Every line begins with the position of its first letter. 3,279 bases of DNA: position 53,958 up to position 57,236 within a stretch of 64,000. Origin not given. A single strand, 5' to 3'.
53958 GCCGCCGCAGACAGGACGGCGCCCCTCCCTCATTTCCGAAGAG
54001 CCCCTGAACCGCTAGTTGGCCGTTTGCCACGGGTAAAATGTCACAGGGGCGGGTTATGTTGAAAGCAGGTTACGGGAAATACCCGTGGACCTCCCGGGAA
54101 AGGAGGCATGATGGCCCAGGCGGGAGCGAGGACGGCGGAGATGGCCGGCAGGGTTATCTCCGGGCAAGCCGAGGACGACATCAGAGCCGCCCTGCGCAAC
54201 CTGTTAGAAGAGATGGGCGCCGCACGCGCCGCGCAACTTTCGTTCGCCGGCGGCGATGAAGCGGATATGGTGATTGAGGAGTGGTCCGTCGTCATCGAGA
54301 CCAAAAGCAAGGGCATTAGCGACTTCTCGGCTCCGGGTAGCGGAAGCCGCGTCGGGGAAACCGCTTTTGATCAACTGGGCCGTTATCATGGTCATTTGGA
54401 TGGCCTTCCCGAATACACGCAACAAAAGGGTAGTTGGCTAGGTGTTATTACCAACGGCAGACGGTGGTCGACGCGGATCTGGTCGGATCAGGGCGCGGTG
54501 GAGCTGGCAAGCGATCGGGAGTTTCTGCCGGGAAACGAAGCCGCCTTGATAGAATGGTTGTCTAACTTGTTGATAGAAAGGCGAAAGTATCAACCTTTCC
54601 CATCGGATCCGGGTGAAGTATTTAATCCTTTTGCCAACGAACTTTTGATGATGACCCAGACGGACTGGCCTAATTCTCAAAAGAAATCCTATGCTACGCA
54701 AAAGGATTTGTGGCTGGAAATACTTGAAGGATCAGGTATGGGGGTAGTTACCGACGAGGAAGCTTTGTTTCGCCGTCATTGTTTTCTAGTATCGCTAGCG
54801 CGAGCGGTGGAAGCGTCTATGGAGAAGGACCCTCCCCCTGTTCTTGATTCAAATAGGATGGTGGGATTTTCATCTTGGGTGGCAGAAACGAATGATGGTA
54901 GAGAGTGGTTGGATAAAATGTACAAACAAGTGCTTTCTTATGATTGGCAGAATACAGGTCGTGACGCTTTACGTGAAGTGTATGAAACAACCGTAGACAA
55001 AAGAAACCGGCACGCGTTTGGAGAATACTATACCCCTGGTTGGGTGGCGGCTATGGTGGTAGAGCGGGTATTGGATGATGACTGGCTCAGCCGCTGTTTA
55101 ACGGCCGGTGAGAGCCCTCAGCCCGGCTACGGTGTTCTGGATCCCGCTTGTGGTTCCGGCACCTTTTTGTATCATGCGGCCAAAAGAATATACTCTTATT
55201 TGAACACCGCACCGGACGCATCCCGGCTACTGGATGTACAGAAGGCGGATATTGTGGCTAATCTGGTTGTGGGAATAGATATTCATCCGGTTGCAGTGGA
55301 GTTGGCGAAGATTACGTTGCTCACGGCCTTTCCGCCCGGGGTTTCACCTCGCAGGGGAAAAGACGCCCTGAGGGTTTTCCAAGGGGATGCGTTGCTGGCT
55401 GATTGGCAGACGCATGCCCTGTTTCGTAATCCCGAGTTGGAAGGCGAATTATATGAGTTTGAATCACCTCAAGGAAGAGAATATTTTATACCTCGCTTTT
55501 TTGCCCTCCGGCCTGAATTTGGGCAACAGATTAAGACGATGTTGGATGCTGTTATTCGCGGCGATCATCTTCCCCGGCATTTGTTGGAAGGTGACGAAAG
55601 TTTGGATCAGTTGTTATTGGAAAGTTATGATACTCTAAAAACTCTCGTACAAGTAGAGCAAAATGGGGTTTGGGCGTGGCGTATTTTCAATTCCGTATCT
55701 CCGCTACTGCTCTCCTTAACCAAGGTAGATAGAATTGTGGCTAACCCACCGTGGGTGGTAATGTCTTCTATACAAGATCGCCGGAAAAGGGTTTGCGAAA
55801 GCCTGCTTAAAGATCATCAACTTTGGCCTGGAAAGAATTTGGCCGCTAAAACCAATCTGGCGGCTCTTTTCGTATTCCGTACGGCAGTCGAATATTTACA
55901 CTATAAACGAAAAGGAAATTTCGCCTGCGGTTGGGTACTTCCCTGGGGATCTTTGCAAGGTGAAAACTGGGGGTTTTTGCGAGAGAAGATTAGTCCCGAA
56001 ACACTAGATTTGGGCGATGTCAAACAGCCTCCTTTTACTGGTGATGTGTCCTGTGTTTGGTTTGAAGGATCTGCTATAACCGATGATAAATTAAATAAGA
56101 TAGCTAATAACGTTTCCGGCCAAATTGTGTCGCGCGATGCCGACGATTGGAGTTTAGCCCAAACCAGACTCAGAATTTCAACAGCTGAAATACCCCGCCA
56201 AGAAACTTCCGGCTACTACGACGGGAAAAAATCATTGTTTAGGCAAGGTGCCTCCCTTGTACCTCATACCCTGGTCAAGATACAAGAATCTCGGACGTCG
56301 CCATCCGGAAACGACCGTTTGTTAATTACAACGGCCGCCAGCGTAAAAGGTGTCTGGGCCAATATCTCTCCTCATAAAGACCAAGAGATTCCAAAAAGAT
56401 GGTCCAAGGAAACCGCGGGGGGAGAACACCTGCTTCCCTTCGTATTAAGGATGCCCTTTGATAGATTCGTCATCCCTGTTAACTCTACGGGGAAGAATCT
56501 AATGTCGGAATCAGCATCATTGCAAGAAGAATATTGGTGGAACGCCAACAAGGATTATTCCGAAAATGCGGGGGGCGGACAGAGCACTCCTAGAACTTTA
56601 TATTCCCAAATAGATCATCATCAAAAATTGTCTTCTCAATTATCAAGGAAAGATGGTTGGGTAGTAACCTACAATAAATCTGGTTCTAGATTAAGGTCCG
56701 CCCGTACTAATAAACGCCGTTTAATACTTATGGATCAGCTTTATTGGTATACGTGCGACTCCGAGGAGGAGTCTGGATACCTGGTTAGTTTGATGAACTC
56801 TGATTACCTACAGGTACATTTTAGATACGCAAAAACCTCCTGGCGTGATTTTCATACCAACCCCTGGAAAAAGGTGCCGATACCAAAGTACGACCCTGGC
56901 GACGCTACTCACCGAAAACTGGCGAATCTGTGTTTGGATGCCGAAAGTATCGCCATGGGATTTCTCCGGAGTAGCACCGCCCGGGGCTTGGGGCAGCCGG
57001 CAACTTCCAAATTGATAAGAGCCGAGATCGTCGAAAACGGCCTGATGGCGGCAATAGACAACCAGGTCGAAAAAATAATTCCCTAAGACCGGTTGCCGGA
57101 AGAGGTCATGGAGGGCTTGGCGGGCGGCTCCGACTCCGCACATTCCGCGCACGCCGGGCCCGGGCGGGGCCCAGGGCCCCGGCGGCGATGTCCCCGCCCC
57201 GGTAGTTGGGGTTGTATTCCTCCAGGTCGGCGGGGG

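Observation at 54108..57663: AT-rich Type IIG-like fused endonuclease-methyltransferase inserted next to a decayed oxidoreductase gene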

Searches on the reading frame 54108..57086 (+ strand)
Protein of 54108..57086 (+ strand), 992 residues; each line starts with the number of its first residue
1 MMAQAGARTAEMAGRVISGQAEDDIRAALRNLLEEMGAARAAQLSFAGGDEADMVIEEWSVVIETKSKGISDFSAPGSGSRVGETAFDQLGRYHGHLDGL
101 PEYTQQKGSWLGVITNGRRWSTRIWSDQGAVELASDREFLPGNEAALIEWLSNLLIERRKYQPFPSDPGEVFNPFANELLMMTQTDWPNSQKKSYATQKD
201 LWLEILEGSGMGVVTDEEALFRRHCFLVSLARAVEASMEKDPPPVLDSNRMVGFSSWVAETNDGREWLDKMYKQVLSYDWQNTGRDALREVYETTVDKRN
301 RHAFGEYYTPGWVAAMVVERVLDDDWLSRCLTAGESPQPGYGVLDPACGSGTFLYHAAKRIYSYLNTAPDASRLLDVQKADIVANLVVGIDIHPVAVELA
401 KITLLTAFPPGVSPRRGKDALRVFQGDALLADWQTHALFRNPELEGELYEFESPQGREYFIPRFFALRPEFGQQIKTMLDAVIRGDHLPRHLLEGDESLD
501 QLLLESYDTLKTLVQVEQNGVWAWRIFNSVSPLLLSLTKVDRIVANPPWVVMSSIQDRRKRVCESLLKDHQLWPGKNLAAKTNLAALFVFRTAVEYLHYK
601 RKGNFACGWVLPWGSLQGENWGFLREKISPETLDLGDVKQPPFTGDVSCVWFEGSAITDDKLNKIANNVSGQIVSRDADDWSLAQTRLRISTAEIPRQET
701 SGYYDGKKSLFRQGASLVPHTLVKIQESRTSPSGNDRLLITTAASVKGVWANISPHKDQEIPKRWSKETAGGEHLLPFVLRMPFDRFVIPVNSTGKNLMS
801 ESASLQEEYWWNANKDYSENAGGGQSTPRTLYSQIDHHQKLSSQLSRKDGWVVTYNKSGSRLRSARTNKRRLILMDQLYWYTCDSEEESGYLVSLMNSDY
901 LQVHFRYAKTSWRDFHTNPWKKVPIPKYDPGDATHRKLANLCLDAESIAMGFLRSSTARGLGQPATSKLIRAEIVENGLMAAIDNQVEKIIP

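Call 3: search_protein_families(library=pfam, proteins=[window:54108-57086:+], max_evalue=0.01)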
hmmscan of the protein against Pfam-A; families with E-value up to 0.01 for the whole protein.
window:54108-57086:+ (992 aa): 5 families
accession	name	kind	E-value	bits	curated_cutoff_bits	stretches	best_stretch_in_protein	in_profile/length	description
PF02384.22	N6_Mtase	-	5.1e-10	39.6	20.4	1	285-404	3-97/311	N-6 DNA Methylase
PF20473.4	MmeI_Mtase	-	3.1e-05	23.7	27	1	343-405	23-83/259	MmeI, DNA-methyltransferase domain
PF01170.24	UPF0020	-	6.6e-05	23.1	22.3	1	327-403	16-95/197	RMKL-like, methyltransferase domain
PF13847.12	Methyltransf_31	-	0.00055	20.1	27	1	339-402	3-46/145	Methyltransferase domain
PF07669.17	Eco57I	-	0.00077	20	25.3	1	387-589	3-117/171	Eco57I restriction-modification methylase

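Call 4: search_protein_families(library=padloc, proteins=[window:54108-57086:+], max_evalue=0.01)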
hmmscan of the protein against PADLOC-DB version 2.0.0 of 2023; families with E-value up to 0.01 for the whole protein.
window:54108-57086:+ (992 aa): 30 families (the best 25 are shown)
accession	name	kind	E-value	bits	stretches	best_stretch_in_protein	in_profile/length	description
PDLC03630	REase_MTase_IIG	-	2.9e-40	135.9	2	281-617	347-683/1100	Type IIG restriction enzyme-methyltransferase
PDLC03580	REase_II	-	4.6e-22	75.7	2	267-563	342-640/1112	Type II restriction enzyme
PDLC04134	mad2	-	1.1e-17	62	1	260-433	226-353/492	mads_2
PDLC03625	REase_MTase_IIG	-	1.1e-14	51.2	2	263-403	365-486/1109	Type IIG restriction enzyme-methyltransferase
PDLC03599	REase_MTase_IIG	-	2.2e-10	37.1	1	268-407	269-425/959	Type IIG restriction enzyme-methyltransferase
PDLC02529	PglX|PglXI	-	2.9e-09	33.2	1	276-407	170-293/1189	PglX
PDLC03348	MTase_II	-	1.5e-08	31.6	1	282-406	198-311/727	Type II methyltransferase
PDLC03627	REase_MTase_IIG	-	5.7e-08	28.9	1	343-404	410-478/1136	Type IIG restriction enzyme-methyltransferase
PDLC03021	MTase_I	-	1.1e-07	29.1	1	276-404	133-245/491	Type I methyltransferase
PDLC03338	MTase_II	-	1.3e-07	28.7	1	287-412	112-221/604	Type II methyltransferase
PDLC03026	MTase_I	-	2e-07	28.5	1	267-403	102-224/487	Type I methyltransferase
PDLC03617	REase_MTase_IIG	-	3.3e-07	26.4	1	290-407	184-291/1183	Type IIG restriction enzyme-methyltransferase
PDLC03335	MTase_II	-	9.9e-07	25.8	1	286-404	61-158/607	Type II methyltransferase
PDLC03631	REase_MTase_IIG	-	1.1e-06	24.9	1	294-429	299-430/1086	Type IIG restriction enzyme-methyltransferase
PDLC03603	REase_MTase_IIG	-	1.4e-06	24.7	1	267-402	258-389/1016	Type IIG restriction enzyme-methyltransferase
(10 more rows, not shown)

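Call 5: search_protein_families(library=ncbifam, proteins=[window:54108-57086:+], max_evalue=0.01)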
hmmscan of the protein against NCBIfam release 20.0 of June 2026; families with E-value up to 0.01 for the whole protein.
window:54108-57086:+ (992 aa): 4 families
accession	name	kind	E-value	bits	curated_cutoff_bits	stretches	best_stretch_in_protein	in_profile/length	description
NF033451.1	BREX_2_MTaseX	equivalog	2.4e-08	32.2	400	1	303-431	194-317/1185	BREX-2 system adenine-specific DNA-methyltransferase PglX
NF047738.1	antiphage_MADS2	equivalog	3.9e-08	32.1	720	1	274-372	280-364/654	methylation-associated defense system DNA methyltransferase MAD2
NF033452.1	BREX_1_MTaseX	exception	0.00029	18.8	500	0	343-405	317-376/1210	BREX-1 system adenine-specific DNA-methyltransferase PglX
NF033455.1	BREX_6_MTaseX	exception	0.0047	14.4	900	0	343-404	332-396/1319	BREX-6 system adenine-specific DNA-methyltransferase PglX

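Call 6: find_homologous_proteins(query=window:54108-57086:+)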
Query window:54108-57086:+ (992 aa): 1223 proteins with E <= 0.001 among 8000 candidates; the best 120 are listed.
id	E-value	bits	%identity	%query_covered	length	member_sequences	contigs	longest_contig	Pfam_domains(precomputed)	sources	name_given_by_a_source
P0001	0.0e+0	2146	93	100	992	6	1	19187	PF02384.23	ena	-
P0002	0.0e+0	1999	85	100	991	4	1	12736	PF02384.23,PF01170.25,PF20473.5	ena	-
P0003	0.0e+0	1884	82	100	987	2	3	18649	PF02384.23,PF01170.25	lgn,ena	-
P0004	0.0e+0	1077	50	100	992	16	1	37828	PF02384.23,PF20473.5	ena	-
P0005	0.0e+0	1074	51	100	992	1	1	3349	PF02384.23,PF07669.18,PF20473.5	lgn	-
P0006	0.0e+0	1047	49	100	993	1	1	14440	PF02384.23,PF07669.18,PF01170.25,PF20473.5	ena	-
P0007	1.7e-296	1004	48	99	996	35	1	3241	PF02384.23,PF07669.18,PF01170.25,PF20473.5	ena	-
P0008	1.1e-292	992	47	99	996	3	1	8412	PF02384.23,PF07669.18,PF01170.25,PF20473.5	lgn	-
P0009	4.7e-167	576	36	95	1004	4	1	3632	PF02384.23,PF07669.18,PF01170.25,PF20473.5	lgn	-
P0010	1.1e-166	575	36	95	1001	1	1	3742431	PF02384.23,PF07669.18,PF20473.5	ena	-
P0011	3.3e-161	556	35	95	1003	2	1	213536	PF02384.23,PF07669.18,PF20473.5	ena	-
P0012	1.7e-160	554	35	95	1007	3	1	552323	PF02384.23,PF07669.18,PF20473.5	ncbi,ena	-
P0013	6.9e-157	542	35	92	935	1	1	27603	PF02384.23,PF07669.18,PF01170.25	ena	-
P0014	7.3e-157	542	35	98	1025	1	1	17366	PF02384.23,PF07669.18,PF20473.5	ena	-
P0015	2.5e-154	534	34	98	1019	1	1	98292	PF02384.23,PF20473.5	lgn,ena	-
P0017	2.4e-153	530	34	98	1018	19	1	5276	PF02384.23,PF20473.5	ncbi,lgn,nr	ncbi:MAG: N-6 DNA methylase [bacterium]|nr:N-6 DNA methylase [bacterium]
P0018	3.1e-153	530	36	87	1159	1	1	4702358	PF02384.23,PF07669.18,PF20473.5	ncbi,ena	-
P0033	4.0e-145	503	34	100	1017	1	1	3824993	PF02384.23,PF20473.5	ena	-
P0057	4.9e-140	486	33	98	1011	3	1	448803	PF02384.23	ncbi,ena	-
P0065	1.7e-138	481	34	98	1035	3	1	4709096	PF02384.23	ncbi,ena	-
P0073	2.7e-137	477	31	100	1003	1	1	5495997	PF02384.23,PF01170.25,PF20473.5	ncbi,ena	-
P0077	5.7e-137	476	33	98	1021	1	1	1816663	PF02384.23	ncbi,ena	-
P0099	1.9e-132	461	33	99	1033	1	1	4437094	PF02384.23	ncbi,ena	-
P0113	6.8e-130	453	33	97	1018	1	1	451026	PF02384.23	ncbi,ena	-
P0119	3.4e-128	447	34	95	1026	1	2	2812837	PF02384.23,PF01170.25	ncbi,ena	-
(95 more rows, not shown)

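Call 7: search_solved_structures(query=window:54108-57086:+, max_evalue=1, show_alignments=2)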
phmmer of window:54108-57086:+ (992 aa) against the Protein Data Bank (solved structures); distinct sequences matched with E-value up to 1: 6.
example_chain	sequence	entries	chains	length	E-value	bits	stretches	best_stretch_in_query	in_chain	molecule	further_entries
2okc_A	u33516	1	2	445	0.16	12.8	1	267-404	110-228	Type I restriction enzyme StySJI M protein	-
3ufb_A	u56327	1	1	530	0.17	12.8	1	334-372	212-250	Type I restriction-modification system methyltransferase subunit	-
8tm0_A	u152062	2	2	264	0.6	10.9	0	503-540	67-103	NKG2-D type II integral membrane protein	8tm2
8w0p_A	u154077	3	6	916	0.85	10.4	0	283-362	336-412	RM.BsaXI | site-specific DNA-methyltransferase (adenine-specific)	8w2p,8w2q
7lni_A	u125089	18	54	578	0.93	10.3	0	288-363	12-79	Site-specific DNA-methyltransferase (adenine-specific)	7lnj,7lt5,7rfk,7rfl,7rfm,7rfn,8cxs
8cxz_A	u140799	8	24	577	0.95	10.3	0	288-363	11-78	Site-specific DNA-methyltransferase (adenine-specific)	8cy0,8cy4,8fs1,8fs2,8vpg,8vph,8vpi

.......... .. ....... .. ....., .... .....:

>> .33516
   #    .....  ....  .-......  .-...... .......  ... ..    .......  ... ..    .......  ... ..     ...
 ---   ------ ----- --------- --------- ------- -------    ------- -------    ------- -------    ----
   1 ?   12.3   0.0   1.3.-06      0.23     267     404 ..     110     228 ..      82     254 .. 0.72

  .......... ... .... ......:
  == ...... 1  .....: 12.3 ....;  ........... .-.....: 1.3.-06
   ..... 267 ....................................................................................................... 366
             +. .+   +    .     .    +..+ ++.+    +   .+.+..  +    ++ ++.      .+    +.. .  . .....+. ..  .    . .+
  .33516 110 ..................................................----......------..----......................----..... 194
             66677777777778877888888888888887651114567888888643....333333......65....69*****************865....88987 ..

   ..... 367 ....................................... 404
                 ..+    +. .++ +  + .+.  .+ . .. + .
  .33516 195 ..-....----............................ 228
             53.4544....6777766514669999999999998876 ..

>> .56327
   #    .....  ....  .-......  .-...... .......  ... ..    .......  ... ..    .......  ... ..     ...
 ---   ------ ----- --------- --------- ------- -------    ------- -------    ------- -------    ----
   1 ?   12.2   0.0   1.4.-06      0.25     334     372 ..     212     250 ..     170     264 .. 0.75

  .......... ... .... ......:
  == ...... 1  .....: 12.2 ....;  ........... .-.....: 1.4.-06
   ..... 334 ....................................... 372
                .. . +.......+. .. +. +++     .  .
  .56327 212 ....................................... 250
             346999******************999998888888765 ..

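Call 8: find_encoding_contigs(protein=P0001, flank=10000, max_places=4)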
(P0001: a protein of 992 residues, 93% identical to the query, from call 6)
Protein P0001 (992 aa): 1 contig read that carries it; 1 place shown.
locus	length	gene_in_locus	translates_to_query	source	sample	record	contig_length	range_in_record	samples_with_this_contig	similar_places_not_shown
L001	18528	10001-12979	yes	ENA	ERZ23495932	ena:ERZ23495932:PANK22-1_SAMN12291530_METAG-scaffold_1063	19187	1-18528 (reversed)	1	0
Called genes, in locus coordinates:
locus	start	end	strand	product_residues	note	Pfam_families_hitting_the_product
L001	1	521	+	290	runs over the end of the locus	PF13452:FAS1_DH_region (weak), PF01575:MaoC_dehydratas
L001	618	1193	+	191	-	PF07638:Sigma70_ECF (faint), PF04542:Sigma70_r2, PF08281:Sigma70_r4_2, PF04545:Sigma70_r4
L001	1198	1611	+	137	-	-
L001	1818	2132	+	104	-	PF00584:SecE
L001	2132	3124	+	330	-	PF02357:NusG, PF00467:KOW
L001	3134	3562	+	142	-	PF03946:Ribosomal_L11_N, PF00298:Ribosomal_L11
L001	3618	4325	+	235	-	PF00687:Ribosomal_L1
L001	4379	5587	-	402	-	PF00581:Rhodanese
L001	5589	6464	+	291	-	PF02739:5_3_exonuc_N, PF01367:5_3_exonuc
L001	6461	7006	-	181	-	-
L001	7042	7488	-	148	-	PF08818:DUF1801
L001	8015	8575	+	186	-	PF02566:OsmC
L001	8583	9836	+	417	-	PF01266:DAO (faint), PF03486:HI0933_like (faint), PF07992:Pyr_redox_2, PF13738:Pyr_redox_3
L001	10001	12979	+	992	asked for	PF02384:N6_Mtase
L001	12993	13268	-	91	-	-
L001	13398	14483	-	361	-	PF02646:RmuC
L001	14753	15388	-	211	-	PF13091:PLDc_2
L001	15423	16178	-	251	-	PF00106:adh_short, PF08659:KR, PF01370:Epimerase (weak), PF13561:adh_short_C2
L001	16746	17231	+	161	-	PF04586:Peptidase_S78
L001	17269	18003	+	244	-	-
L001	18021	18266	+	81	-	-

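Call 9: find_encoding_contigs(protein=P0002, flank=10000, max_places=4)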
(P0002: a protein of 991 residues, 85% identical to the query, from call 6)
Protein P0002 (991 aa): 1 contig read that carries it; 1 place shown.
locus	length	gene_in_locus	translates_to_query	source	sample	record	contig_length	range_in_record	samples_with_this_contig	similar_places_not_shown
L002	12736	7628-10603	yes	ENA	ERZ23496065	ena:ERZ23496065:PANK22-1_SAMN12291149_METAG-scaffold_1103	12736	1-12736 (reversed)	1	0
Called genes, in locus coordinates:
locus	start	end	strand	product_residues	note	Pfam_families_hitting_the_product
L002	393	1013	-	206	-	PF02632:BioY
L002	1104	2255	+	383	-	PF00595:PDZ (weak), PF13180:PDZ_2, PF17820:PDZ_6 (weak), PF05362:Lon_C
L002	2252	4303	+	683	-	PF05103:DivIVA (weak)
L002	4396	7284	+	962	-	PF03699:UPF0182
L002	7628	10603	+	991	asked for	PF02384:N6_Mtase, PF01170:UPF0020 (faint), PF20473:MmeI_Mtase (faint)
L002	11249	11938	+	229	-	-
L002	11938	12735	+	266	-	?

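Call 10: find_encoding_contigs(protein=P0003, flank=10000, max_places=4)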
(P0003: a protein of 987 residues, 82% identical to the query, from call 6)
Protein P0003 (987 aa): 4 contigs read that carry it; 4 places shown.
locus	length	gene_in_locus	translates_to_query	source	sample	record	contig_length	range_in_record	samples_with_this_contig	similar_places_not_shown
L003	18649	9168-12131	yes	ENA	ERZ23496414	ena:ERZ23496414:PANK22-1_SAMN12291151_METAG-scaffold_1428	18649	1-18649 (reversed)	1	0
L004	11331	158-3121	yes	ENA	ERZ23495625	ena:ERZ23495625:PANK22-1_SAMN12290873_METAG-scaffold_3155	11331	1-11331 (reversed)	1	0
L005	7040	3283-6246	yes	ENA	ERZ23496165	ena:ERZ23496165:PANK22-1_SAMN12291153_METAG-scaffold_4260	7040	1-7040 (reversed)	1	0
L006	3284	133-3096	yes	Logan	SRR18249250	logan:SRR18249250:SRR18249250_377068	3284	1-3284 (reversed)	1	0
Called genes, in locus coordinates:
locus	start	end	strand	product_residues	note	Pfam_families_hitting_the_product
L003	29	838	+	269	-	PF00005:ABC_tran, PF13304:AAA_21 (weak)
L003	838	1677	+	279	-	PF13476:AAA_23 (weak), PF00005:ABC_tran, PF13304:AAA_21 (faint), PF12399:BCA_ABC_TP_C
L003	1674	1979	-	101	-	-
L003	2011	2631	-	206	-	PF02632:BioY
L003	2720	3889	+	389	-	PF00595:PDZ (faint), PF13180:PDZ_2, PF17820:PDZ_6 (weak), PF05362:Lon_C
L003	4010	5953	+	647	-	PF05103:DivIVA (faint)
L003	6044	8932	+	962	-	PF03699:UPF0182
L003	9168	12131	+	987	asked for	PF02384:N6_Mtase, PF01170:UPF0020 (faint)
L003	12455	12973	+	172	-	-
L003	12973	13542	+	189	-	-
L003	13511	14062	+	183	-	PF13302:Acetyltransf_3, PF13523:Acetyltransf_8, PF00583:Acetyltransf_1 (weak)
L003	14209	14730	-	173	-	PF02566:OsmC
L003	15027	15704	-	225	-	PF13378:MR_MLE_C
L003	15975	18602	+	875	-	PF00884:Sulfatase, PF16347:SGSH_C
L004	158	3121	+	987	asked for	PF02384:N6_Mtase, PF01170:UPF0020 (faint)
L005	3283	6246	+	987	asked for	PF02384:N6_Mtase, PF01170:UPF0020 (faint)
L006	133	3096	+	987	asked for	PF02384:N6_Mtase, PF01170:UPF0020 (faint)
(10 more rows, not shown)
